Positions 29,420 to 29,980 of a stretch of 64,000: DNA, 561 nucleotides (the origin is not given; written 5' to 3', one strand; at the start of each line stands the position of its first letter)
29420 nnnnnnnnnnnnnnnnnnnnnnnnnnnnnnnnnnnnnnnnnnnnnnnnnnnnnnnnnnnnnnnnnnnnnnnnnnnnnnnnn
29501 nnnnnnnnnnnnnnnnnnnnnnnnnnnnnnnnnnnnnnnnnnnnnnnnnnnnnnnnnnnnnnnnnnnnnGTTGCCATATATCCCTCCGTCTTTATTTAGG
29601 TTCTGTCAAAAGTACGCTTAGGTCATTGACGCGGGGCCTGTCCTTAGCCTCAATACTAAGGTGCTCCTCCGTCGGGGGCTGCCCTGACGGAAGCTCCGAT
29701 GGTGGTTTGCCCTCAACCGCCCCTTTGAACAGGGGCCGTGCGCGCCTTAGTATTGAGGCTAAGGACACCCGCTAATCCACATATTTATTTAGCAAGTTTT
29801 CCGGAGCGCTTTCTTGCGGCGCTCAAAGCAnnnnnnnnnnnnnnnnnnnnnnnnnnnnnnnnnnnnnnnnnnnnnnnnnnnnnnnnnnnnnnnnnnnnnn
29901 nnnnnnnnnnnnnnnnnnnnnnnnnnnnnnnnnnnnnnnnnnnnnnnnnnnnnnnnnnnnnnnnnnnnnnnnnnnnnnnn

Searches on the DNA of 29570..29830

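Call 82: search_rna_families(source=window, start=29570, end=29830, threshold=evalue, max_evalue=10)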
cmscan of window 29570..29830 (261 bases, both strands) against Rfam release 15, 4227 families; matches with E-value up to 10: 1.
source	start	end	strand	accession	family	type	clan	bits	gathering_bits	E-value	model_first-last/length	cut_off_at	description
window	29703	29736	+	RF01716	PhotoRC-I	Cis-reg;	-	12.8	45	0.62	1-44/44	no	PhotoRC-I RNA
